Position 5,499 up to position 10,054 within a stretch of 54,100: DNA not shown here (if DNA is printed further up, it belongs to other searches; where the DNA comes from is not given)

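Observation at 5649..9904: Tandem-GNAT + LanM pair: candidate fatty-acylated lanthipeptide (selidamide-like) pathway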

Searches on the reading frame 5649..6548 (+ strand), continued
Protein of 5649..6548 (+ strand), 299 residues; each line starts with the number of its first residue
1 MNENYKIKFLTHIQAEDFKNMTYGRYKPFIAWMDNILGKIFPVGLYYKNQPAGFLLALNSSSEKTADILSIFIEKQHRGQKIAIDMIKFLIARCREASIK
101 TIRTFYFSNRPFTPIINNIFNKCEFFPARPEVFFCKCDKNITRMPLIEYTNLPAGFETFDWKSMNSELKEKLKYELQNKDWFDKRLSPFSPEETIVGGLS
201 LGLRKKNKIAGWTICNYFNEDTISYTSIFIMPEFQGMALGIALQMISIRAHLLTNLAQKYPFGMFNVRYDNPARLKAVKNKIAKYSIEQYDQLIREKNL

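Call 57: find_encoding_contigs(protein=P0222, flank=10000, max_places=1)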
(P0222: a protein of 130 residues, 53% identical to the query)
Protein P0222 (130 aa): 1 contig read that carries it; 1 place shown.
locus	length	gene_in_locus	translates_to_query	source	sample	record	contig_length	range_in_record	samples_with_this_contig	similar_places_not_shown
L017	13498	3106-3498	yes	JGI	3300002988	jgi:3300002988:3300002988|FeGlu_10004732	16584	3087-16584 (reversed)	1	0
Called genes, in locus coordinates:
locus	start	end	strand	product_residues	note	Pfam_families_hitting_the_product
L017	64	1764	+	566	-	PF00149:Metallophos, PF12850:Metallophos_2 (faint)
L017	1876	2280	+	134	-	-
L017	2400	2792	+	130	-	-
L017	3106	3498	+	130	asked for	-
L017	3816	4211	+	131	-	PF07862:Nif11 (faint)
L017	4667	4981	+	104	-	-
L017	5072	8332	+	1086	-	PF13575:DUF4135, PF05147:LANC_like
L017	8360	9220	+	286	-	PF00583:Acetyltransf_1, PF13508:Acetyltransf_7, PF13673:Acetyltransf_10 (weak)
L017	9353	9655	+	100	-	-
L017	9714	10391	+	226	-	-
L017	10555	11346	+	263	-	-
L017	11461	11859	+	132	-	-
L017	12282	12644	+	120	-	-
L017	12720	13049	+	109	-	-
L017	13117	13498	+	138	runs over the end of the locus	PF07862:Nif11 (faint)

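Call 69: find_related_loci(query=A1, collection=metagenome_contigs, flank=10000)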
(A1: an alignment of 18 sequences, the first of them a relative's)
Query A1 (299 aa) in metagenome_contigs; peptide patterns used: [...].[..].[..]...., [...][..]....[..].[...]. (x = any residue, [..] = any of these).
144 stretches matched a pattern; 8 encode a relative of the query (tblastn E <= 1e-3); 8 distinct loci.
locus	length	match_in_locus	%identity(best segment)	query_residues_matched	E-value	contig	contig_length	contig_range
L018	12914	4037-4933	70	1-299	1e-148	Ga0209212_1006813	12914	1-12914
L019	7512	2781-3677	66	1-299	6e-141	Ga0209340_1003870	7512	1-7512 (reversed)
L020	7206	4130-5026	66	1-299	6e-141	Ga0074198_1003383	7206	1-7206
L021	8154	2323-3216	61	2-299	3e-131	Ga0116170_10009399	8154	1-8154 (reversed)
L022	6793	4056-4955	60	1-299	5e-125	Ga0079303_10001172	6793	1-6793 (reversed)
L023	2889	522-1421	57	1-299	9e-117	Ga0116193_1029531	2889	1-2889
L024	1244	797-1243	66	1-148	2e-69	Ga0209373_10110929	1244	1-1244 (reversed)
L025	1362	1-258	59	214-299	3e-31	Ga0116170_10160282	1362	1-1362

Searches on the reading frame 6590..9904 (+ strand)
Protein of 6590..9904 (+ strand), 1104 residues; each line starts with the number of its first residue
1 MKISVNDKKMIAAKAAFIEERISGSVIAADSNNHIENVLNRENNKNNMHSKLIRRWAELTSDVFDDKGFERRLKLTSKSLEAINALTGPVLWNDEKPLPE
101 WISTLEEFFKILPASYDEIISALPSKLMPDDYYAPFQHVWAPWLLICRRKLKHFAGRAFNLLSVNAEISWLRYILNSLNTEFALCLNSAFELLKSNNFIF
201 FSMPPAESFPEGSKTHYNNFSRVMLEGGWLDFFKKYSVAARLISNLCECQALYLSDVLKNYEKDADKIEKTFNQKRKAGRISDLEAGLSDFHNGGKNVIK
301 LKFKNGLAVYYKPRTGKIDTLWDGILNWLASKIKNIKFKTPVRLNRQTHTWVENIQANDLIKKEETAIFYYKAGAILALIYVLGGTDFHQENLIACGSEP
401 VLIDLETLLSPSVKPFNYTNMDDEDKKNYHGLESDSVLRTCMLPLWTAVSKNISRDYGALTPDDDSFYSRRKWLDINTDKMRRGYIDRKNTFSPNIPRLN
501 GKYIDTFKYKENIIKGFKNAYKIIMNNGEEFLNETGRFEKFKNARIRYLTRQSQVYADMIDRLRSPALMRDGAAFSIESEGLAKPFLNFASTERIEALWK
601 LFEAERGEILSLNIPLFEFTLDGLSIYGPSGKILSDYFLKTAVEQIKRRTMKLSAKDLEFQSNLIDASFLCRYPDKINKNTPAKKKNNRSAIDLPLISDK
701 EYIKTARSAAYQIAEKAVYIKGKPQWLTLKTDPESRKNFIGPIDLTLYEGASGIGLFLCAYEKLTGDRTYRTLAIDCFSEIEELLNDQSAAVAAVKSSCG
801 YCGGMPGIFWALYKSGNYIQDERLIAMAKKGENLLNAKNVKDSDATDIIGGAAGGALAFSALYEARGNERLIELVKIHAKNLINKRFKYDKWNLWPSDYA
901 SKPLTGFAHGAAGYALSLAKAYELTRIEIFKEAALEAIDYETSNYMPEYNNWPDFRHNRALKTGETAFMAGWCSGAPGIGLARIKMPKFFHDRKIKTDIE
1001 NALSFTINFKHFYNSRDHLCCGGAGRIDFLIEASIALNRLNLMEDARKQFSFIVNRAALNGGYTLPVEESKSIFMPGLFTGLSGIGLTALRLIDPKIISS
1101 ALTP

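Call 3: search_protein_families(library=pfam, proteins=[window:6590-9904:+], max_evalue=0.01)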
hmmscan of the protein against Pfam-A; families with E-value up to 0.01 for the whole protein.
window:6590-9904:+ (1104 aa): 2 families
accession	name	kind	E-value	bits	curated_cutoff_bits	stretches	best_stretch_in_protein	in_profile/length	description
PF13575.12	DUF4135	-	1.7e-96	324.1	29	1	236-619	1-377/378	Domain of unknown function (DUF4135)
PF05147.19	LANC_like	-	2.6e-59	201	23.2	1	742-1101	2-348/350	Lanthionine synthetase C-like protein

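Call 53: search_protein_families(library=ncbifam, proteins=[window:6590-9901:+], max_evalue=0.001)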
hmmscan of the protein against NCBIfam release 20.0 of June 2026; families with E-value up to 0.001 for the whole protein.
window:6590-9901:+ (1104 aa): 3 families
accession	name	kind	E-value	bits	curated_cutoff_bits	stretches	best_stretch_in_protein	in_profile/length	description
TIGR03897.1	lanti_2_LanM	subfamily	2.5e-215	717.2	304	1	140-1095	3-932/932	type 2 lanthipeptide synthetase LanM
NF038150.1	lanthi_synth_IV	equivalog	8.9e-33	113.6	650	1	743-1092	505-843/851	class IV lanthionine synthetase LanL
NF038151.1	lanthi_synth_III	equivalog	4.1e-19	68.5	575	2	780-1031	546-775/833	class III lanthionine synthetase LanKC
